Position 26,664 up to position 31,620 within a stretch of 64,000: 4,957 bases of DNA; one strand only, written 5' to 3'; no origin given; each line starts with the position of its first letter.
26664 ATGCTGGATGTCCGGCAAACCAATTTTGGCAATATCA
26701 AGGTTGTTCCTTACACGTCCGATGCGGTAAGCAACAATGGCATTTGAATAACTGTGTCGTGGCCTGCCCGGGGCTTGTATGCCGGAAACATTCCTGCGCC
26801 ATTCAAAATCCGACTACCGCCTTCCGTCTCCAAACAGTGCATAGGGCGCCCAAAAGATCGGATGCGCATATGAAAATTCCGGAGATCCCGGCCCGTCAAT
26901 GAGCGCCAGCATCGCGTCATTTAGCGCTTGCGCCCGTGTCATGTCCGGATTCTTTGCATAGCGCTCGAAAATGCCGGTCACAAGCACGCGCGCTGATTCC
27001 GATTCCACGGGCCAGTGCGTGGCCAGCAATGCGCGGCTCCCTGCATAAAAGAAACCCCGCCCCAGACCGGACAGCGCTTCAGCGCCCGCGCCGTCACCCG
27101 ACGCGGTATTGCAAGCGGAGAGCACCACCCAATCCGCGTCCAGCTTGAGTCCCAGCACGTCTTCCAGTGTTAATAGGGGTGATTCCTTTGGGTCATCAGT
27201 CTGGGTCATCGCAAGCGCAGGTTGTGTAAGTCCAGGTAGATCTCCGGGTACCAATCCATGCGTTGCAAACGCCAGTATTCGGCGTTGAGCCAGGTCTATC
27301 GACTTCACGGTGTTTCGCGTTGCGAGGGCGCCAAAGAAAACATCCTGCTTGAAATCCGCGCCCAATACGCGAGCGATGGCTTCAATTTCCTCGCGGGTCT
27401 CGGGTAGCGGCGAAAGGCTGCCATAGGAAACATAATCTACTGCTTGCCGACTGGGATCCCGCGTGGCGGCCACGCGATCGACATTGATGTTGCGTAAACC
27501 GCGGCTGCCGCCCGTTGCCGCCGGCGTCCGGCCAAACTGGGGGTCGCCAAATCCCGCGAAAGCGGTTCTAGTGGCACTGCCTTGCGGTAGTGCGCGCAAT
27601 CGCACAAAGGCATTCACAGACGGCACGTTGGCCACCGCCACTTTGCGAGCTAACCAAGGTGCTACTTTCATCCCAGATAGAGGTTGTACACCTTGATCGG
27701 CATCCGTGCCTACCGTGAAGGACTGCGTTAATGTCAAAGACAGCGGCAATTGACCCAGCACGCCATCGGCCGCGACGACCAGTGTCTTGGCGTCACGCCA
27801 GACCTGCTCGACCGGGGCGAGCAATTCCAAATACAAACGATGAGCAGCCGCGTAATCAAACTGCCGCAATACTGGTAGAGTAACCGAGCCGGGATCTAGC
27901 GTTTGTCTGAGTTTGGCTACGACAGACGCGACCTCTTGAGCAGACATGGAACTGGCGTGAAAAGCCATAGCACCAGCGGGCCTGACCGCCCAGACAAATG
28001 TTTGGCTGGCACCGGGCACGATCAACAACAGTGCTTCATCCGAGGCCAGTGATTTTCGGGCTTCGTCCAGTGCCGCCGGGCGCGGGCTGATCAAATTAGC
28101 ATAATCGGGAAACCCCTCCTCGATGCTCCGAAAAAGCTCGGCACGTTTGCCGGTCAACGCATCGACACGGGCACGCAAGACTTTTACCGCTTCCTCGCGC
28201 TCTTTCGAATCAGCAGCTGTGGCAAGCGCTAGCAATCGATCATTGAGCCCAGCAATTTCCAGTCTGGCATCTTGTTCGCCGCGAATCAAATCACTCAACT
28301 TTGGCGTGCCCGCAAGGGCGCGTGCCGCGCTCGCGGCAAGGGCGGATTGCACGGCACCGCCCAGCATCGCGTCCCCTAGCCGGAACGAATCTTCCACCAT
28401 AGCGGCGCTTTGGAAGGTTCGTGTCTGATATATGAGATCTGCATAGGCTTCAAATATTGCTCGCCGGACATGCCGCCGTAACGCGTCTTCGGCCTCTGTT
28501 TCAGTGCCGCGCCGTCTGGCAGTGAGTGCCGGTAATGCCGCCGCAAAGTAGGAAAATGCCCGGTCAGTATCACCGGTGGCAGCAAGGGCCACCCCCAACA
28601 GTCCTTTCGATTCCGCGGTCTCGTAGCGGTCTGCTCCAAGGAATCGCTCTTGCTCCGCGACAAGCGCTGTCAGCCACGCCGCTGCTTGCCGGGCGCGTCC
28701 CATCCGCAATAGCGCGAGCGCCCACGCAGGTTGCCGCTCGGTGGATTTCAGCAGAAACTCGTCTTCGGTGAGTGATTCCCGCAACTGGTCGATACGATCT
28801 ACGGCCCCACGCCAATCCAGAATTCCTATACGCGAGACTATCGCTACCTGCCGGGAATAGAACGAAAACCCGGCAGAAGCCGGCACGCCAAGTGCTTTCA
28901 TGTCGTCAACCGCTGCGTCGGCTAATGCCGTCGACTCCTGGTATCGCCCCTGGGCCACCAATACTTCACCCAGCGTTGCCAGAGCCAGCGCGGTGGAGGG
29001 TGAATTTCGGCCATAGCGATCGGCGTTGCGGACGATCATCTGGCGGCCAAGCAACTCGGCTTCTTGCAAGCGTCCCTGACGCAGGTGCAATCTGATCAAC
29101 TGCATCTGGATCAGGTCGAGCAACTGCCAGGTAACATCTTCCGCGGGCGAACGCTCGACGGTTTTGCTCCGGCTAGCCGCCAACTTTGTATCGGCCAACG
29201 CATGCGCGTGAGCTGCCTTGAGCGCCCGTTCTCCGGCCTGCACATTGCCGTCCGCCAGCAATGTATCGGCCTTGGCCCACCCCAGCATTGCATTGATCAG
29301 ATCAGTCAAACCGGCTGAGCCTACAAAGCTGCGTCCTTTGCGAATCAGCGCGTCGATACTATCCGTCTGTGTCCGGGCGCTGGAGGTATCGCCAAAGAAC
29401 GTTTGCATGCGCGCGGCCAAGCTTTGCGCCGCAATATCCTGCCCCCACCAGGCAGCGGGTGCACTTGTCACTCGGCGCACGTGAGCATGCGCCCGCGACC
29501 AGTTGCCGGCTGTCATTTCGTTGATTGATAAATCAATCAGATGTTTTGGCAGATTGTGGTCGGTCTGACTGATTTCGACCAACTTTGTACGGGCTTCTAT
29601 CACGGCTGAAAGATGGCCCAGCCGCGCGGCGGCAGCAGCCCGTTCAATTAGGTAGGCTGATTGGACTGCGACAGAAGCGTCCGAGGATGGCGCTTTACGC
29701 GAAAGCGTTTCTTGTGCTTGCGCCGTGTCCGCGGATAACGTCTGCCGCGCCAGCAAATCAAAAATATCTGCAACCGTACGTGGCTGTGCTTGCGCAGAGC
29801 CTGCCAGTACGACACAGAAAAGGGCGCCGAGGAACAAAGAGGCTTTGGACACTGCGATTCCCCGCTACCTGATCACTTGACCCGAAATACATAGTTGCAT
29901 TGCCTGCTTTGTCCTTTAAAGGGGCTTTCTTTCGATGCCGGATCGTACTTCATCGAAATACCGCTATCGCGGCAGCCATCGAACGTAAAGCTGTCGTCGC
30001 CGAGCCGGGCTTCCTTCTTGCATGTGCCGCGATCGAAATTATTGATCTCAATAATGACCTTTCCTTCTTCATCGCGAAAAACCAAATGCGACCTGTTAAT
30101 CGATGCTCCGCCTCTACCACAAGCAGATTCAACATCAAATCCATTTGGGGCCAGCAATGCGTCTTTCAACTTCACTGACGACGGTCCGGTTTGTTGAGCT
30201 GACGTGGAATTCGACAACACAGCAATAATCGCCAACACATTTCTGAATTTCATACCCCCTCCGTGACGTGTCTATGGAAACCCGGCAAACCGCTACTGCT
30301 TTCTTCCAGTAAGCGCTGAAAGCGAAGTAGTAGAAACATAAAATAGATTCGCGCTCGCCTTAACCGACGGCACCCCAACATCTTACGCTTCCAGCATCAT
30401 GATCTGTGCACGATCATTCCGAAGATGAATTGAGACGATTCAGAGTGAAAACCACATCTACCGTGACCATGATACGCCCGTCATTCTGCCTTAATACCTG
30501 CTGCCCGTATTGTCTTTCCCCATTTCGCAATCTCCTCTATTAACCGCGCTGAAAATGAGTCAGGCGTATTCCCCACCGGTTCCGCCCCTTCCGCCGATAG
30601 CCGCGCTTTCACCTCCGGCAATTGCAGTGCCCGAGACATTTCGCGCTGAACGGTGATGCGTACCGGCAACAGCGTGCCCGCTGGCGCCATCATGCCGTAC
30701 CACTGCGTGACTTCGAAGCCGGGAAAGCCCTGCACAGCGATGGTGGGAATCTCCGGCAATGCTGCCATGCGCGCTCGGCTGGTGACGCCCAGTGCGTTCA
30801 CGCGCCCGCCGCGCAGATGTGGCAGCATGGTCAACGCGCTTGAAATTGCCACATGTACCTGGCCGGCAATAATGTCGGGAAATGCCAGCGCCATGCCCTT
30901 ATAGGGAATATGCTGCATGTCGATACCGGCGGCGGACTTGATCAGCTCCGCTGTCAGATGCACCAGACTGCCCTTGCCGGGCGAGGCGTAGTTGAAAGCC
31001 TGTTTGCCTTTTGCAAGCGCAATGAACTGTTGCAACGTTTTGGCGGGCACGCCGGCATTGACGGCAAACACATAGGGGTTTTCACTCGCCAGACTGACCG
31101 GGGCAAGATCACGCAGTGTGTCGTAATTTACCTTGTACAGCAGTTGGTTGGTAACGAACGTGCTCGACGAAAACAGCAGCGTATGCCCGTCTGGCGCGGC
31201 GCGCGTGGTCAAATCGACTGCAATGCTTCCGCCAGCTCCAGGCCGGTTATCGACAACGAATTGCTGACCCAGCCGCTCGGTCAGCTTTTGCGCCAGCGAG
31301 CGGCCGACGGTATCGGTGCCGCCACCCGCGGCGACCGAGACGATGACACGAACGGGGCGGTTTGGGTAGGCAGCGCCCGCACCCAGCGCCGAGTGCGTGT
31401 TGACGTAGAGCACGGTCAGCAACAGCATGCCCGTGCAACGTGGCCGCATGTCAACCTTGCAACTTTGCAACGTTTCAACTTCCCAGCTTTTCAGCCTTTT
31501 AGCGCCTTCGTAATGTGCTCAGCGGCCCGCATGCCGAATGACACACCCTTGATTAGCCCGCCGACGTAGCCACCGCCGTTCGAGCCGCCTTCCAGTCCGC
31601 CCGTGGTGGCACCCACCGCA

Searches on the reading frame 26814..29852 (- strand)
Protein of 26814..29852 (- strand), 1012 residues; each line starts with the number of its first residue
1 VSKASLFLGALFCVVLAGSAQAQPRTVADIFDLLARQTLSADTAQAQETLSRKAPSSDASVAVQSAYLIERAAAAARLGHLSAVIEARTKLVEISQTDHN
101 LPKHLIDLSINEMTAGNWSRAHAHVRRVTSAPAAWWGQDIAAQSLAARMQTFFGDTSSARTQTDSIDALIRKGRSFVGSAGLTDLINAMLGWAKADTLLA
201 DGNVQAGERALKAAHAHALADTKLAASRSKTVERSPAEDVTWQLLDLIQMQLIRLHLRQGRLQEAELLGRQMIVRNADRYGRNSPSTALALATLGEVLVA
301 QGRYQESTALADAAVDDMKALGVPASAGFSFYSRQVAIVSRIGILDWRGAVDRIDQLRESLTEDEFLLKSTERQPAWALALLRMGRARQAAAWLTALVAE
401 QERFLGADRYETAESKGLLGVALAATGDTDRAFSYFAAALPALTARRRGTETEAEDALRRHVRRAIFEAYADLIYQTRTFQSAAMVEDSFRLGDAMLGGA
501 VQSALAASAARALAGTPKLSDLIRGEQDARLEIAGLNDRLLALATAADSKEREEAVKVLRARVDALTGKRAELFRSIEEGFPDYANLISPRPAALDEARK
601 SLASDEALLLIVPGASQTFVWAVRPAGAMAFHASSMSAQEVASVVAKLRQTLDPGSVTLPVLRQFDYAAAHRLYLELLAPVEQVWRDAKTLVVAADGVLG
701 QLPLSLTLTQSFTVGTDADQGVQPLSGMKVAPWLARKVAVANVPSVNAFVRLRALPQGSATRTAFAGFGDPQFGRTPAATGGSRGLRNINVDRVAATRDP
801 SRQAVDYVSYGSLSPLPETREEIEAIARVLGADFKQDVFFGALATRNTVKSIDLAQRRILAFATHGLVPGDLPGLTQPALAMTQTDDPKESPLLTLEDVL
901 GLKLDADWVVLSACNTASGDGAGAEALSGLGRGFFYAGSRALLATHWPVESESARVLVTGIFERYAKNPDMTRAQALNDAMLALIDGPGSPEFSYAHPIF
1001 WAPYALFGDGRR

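Call 14: search_protein_families(library=padloc, proteins=[window:26814-29852:-], max_evalue=0.01)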
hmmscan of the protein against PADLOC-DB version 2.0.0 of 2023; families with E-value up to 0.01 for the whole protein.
window:26814-29852:- (1012 aa): 1 family
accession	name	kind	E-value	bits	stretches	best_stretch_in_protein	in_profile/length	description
PDLC03831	BovA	-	1.3e-05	22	1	909-966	547-600/720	-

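Call 69: search_protein_families(library=pfam, proteins=[window:26814-29852:-], max_evalue=0.001)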
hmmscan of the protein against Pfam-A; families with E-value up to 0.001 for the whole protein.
window:26814-29852:- (1012 aa): 2 families
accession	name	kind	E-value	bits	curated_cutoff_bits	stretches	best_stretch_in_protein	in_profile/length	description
PF12770.12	CHAT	-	2.7e-46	158.8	24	1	669-1009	3-289/289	CHAT domain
PF13424.12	TPR_12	-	1.6e-08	35.1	30.1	2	377-443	9-75/77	Tetratricopeptide repeat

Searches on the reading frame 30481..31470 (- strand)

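Call 69: search_protein_families(library=pfam, proteins=[window:30481-31470:-], max_evalue=0.001)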
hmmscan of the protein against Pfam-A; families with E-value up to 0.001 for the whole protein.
window:30481-31470:- (329 aa): 1 family
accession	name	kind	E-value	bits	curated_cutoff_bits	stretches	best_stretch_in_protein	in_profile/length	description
PF03401.19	TctC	-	7.3e-63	213.1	27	1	56-325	2-273/274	Tripartite tricarboxylate transporter family receptor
